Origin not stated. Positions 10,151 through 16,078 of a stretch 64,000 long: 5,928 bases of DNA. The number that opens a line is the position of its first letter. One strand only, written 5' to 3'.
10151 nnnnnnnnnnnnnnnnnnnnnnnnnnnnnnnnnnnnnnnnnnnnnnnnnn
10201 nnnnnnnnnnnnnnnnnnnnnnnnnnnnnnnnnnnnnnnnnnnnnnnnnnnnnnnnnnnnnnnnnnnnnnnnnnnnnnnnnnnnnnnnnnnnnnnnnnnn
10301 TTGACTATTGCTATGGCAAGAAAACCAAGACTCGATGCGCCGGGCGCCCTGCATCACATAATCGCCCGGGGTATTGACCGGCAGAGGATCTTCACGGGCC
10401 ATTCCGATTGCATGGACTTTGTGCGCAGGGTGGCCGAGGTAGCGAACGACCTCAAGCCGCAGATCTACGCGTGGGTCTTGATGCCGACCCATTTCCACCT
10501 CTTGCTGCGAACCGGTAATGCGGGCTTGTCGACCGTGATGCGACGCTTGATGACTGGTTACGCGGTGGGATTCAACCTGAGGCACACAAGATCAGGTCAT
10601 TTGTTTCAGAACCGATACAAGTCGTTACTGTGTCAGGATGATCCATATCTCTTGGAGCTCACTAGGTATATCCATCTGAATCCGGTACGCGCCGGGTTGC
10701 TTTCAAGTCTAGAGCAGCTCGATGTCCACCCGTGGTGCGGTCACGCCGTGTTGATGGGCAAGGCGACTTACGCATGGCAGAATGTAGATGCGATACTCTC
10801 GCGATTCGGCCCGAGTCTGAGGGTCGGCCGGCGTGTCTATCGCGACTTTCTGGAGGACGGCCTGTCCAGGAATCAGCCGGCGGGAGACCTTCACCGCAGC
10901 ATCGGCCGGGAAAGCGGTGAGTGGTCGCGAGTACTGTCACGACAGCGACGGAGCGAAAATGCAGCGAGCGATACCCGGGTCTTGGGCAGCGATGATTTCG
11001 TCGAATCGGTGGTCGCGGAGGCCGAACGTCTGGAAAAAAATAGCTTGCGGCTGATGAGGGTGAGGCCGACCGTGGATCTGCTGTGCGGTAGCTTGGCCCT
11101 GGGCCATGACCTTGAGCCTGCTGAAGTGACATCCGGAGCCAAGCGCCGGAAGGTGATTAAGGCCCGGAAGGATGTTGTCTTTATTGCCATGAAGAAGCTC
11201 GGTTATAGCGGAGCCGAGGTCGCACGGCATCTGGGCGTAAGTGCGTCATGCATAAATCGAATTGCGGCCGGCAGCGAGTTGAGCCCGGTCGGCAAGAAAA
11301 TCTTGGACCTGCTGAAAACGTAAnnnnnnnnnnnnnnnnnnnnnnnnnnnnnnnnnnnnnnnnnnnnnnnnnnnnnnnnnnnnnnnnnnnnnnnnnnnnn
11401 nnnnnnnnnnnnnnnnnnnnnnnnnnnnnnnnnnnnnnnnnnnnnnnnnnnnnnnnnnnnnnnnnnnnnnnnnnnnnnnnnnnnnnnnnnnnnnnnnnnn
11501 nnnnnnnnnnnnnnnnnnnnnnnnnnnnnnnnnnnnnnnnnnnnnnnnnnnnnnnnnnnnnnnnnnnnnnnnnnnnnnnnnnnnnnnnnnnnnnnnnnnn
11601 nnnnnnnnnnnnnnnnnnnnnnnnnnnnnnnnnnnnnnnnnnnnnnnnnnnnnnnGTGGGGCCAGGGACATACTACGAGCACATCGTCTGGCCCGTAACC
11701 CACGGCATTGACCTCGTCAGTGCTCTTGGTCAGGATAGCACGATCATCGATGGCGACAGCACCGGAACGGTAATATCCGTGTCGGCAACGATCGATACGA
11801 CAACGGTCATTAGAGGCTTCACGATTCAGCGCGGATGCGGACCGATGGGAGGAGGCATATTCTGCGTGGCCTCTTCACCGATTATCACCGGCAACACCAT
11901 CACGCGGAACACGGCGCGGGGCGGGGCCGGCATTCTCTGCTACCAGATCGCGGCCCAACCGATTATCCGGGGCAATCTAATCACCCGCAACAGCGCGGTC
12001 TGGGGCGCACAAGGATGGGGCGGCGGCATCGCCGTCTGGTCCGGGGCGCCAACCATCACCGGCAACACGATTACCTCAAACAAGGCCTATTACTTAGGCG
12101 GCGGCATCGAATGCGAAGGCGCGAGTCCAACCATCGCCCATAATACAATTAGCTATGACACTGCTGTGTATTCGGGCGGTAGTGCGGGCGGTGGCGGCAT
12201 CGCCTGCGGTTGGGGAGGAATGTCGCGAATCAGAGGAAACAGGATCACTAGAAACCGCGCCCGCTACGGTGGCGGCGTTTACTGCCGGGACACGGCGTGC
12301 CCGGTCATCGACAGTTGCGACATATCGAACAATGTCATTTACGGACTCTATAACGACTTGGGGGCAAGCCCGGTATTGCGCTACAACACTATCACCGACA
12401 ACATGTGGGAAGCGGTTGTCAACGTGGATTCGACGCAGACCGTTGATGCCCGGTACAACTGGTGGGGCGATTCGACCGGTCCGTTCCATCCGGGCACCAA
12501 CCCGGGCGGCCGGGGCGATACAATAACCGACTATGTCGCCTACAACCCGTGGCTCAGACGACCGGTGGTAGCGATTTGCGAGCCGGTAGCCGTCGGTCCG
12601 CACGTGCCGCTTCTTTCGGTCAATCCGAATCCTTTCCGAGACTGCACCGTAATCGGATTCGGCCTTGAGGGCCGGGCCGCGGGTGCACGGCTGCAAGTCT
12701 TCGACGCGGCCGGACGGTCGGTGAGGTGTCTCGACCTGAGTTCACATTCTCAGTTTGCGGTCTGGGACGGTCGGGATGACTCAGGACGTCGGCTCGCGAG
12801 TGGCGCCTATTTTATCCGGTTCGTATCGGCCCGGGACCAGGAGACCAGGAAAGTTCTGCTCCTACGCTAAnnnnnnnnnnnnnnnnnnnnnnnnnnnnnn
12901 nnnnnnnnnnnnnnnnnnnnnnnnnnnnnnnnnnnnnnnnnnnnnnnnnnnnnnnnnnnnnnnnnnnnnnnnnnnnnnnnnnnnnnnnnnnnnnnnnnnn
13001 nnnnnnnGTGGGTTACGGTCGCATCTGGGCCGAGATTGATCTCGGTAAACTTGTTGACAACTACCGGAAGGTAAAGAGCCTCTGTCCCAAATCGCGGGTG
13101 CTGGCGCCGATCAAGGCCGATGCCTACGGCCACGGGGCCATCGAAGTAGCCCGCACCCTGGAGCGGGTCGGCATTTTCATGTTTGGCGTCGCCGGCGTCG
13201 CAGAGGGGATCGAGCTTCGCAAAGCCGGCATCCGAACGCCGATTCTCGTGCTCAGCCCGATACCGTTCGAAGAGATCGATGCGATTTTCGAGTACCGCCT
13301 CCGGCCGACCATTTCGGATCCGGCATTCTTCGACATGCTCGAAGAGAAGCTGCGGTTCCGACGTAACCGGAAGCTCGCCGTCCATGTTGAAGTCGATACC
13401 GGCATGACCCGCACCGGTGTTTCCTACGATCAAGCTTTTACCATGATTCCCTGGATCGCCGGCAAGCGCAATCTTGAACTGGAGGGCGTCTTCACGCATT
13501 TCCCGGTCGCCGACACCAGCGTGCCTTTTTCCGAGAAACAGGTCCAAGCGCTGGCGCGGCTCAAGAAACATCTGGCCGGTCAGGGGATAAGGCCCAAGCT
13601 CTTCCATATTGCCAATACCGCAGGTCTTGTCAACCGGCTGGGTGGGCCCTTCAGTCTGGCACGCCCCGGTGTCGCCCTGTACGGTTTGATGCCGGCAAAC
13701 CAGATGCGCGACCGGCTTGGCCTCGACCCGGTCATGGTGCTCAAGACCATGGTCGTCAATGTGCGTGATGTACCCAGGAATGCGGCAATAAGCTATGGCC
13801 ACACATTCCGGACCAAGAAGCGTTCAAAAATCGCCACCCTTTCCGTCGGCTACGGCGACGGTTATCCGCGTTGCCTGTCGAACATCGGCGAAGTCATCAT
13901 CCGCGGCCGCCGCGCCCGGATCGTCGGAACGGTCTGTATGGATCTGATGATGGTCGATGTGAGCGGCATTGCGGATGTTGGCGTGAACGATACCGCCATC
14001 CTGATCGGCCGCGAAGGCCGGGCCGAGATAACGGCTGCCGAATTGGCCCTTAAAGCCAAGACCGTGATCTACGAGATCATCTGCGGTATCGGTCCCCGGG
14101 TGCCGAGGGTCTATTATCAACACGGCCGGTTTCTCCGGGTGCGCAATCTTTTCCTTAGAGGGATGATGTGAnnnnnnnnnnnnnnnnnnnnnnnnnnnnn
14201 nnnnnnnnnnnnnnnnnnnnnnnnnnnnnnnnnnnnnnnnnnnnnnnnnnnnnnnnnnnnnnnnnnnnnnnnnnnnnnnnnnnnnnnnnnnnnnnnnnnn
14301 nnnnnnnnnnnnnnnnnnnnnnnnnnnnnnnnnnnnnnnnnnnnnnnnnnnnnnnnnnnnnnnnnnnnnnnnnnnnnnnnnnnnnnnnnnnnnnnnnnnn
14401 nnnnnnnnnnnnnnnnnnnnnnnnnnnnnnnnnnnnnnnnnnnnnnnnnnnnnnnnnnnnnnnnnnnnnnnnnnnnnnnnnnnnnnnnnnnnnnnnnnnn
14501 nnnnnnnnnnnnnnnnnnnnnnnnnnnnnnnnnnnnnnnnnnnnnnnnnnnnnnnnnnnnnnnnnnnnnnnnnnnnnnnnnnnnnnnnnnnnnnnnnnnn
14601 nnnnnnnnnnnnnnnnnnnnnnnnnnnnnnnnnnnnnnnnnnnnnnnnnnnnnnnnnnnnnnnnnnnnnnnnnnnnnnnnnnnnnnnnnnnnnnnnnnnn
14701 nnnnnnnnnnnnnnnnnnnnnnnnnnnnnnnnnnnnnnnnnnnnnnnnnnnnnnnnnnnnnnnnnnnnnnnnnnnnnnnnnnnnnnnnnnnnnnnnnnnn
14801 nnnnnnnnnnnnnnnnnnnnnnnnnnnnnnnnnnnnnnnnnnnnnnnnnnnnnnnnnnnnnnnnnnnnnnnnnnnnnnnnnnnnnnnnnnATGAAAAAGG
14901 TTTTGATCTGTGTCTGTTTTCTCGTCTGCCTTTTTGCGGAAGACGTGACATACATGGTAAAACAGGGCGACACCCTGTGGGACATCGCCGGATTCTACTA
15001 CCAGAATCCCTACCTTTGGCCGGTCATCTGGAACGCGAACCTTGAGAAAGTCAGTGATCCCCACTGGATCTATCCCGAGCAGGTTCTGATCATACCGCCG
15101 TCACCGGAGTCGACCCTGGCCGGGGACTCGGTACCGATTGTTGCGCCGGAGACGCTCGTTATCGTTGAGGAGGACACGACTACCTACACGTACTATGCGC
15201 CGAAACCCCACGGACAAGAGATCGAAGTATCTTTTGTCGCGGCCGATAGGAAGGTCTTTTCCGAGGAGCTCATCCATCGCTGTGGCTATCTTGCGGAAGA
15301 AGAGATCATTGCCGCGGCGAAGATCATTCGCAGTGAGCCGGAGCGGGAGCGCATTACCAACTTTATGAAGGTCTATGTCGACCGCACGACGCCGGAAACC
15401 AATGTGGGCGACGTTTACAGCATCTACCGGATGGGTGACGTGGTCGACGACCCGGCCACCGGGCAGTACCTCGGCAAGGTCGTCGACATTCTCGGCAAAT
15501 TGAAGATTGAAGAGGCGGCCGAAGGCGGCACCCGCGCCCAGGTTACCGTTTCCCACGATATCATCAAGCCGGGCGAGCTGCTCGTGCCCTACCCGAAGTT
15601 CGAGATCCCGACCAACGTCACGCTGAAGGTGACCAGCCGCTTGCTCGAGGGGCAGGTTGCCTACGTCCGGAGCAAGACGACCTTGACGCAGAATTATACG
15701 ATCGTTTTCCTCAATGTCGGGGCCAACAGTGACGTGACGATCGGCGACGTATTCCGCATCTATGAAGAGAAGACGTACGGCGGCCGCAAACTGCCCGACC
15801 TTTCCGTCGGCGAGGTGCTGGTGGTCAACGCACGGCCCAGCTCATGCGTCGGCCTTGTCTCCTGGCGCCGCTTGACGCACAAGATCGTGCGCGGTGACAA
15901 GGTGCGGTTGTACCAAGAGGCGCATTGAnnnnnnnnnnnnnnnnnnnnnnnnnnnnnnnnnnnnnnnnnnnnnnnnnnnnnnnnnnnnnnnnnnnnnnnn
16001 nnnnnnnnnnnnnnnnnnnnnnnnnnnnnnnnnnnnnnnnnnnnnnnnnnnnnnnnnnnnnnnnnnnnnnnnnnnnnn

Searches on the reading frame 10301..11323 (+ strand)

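Call 30: search_protein_families(library=ncbifam, proteins=[window:10301-11323:+], max_evalue=0.00001)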
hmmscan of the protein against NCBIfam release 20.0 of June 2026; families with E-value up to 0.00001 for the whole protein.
window:10301-11323:+ (340 aa): 1 family
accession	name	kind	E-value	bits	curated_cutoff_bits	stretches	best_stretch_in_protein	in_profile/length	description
NF047646.1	REP_Tyr_transpos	equivalog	6.1e-19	68.4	80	1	8-138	2-141/146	REP-associated tyrosine transposase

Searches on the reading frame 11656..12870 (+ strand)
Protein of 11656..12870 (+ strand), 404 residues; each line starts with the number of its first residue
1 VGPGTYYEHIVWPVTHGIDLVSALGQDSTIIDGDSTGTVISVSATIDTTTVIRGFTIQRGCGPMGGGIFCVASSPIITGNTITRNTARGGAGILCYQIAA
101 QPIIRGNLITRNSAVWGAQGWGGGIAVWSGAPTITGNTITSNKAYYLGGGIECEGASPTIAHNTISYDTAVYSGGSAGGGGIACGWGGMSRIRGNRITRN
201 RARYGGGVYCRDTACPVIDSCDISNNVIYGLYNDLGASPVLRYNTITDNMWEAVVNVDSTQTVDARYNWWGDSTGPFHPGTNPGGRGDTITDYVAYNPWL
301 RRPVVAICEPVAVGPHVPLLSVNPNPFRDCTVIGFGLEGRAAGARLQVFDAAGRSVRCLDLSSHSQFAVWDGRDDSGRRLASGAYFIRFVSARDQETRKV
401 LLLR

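Call 30: search_protein_families(library=ncbifam, proteins=[window:11656-12870:+], max_evalue=0.00001)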
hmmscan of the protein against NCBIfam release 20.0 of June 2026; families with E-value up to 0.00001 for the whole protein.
window:11656-12870:+ (404 aa): 3 families
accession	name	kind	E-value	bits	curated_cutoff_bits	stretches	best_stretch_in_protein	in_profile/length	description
NF009276.0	PRK12633.1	equivalog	3.8e-08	33.3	383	1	327-400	114-189/234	flagellar basal body rod modification protein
TIGR03804.1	para_beta_helix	repeat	3.2e-06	26.7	19.45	0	207-249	1-42/44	parallel beta-helix repeat protein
TIGR04247.1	NosD_copper_fam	subfamily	5.2e-06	25.3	300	0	21-143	31-149/377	nitrous oxide reductase family maturation protein NosD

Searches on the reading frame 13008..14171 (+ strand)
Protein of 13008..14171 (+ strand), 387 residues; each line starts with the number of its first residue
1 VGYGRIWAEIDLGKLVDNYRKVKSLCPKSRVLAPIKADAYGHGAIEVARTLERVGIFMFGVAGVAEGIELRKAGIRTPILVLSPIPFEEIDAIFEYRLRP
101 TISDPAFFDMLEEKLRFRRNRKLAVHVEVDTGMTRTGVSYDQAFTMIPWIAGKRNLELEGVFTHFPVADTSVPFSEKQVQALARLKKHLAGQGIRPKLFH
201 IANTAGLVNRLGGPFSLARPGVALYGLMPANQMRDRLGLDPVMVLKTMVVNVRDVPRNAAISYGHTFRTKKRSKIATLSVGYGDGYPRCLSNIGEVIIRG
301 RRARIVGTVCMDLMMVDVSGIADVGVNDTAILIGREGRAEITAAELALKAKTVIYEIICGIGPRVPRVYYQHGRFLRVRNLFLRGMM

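Call 31: search_protein_families(library=ncbifam, proteins=[window:13008-14171:+], max_evalue=0.00001)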
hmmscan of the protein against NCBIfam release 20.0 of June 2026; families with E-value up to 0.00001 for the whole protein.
window:13008-14171:+ (387 aa): 9 families
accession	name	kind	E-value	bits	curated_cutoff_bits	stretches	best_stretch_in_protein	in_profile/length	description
NF033131.1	vanT-G-Cterm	exception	1.5e-101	339.9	460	1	5-369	2-368/368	serine racemase VanT catalytic subunit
TIGR00492.1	alr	equivalog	2.6e-100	335.9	168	1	5-369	2-367/369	alanine racemase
NF008897.0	PRK11930.1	equivalog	1.6e-91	307.6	804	1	9-371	463-821/822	bifunctional UDP-N-acetylmuramoyl-tripeptide:D-alanyl-D-alanine ligase/alanine racemase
NF033132.1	vanT-CELN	equivalog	6e-57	193.5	900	1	12-366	346-694/697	membrane-bound serine racemase VanT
NF009879.0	PRK13340.1-4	subfamily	1.1e-50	172.7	434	1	6-370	42-405/406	alanine racemase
NF002970.2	PRK03646.1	exception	3.7e-50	171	600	1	6-367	5-353/356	catabolic alanine racemase DadX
NF000792.0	PRK00053.2-3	equivalog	1.3e-47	162.7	384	1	9-370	7-359/360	alanine racemase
NF033133.1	vanT-L-cat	exception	2.4e-42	145.5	750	1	6-327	8-330/366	serine racemase VanT-L catalytic subunit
NF000791.0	PRK00053.2-2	equivalog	2.2e-41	142.2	218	1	13-367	9-337/340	alanine racemase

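Call 47: find_homologous_proteins(query=window:13008-14171:+)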
Query window:13008-14171:+ (387 aa): 6429 proteins with E <= 0.001 among 8000 candidates; the best 120 are listed.
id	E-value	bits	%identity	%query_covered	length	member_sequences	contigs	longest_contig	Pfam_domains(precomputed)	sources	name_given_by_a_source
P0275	3.9e-255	864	100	100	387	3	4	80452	PF00842.28,PF01168.27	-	-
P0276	1.7e-204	697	76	100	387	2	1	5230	PF00842.28,PF01168.27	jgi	-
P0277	8.5e-176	603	69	100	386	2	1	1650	PF00842.28,PF01168.27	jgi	-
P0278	1.0e-165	570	64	100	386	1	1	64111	PF00842.28,PF01168.27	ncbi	-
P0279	1.6e-160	553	63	100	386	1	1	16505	PF00842.28,PF01168.27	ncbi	-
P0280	2.0e-157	542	63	100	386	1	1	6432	PF00842.28,PF01168.27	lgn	-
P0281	2.8e-129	450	55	99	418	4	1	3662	PF00842.28,PF01168.27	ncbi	-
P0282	8.1e-129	448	55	98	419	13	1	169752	PF00842.28,PF01168.27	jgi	-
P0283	9.7e-129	448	55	98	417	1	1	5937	PF00842.28,PF01168.27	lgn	-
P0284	2.2e-128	447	54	98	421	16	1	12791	PF00842.28,PF01168.27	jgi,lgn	-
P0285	6.0e-128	445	54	98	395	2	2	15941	PF00842.28,PF01168.27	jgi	-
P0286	9.4e-128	445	54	98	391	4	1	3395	PF00842.28,PF01168.27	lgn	-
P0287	1.3e-127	444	53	98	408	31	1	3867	PF00842.28,PF01168.27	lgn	-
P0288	3.3e-127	443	54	98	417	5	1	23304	PF00842.28,PF01168.27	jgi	-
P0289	1.2e-126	441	53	98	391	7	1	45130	PF00842.28,PF01168.27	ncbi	-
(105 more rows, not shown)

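Call 48: find_encoding_contigs(protein=P0278, flank=10000, max_places=3)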
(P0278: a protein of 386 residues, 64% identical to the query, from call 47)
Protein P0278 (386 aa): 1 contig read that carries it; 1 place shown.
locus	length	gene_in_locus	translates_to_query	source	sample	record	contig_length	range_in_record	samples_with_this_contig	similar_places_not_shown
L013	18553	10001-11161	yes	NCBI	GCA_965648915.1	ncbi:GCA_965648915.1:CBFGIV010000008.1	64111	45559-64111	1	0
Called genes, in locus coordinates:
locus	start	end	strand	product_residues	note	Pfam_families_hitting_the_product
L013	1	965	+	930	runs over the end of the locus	PF00133:tRNA-synt_1, PF01406:tRNA-synt_1e (faint), PF09334:tRNA-synt_1g, PF08264:Anticodon_1, PF06827:zf-FPG_IleRS (weak)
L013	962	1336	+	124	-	PF01258:zf-dskA_traR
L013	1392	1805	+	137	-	PF01252:Peptidase_A8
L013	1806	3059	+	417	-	PF02403:Seryl_tRNA_N, PF00587:tRNA-synt_2b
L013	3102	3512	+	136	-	PF04246:RseC_MucC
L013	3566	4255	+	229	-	PF01613:Flavin_Reduct, PF00301:Rubredoxin, PF21349:RUBY_RBDX (faint)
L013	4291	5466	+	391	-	PF00753:Lactamase_B, PF19583:ODP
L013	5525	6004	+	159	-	PF02915:Rubrerythrin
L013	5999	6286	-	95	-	-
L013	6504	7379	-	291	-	PF01937:ARMT1-like_dom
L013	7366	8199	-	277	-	PF01408:GFO_IDH_MocA (weak), PF10727:Rossmann-like, PF10728:DUF2520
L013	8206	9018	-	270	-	PF01435:Peptidase_M48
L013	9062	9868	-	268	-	PF04951:Peptidase_M55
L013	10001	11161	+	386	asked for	PF01168:Ala_racemase_N, PF00842:Ala_racemase_C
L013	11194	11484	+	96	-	PF08899:DUF1844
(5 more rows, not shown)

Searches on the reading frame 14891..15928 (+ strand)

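Call 9: search_protein_families(library=pfam, proteins=[window:14891-15928:+], max_evalue=0.001)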
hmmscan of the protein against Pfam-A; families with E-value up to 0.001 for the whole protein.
window:14891-15928:+ (345 aa): 1 family
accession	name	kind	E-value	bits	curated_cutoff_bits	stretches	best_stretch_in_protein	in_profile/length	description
PF01476.26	LysM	-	4.9e-09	36.4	20.9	1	21-69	1-43/43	LysM domain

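Call 82: search_protein_families(library=padloc, proteins=[window:14891-15928:+], max_evalue=0.001)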
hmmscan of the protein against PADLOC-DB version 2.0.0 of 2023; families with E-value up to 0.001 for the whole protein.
window:14891-15928:+ (345 aa): 0 families
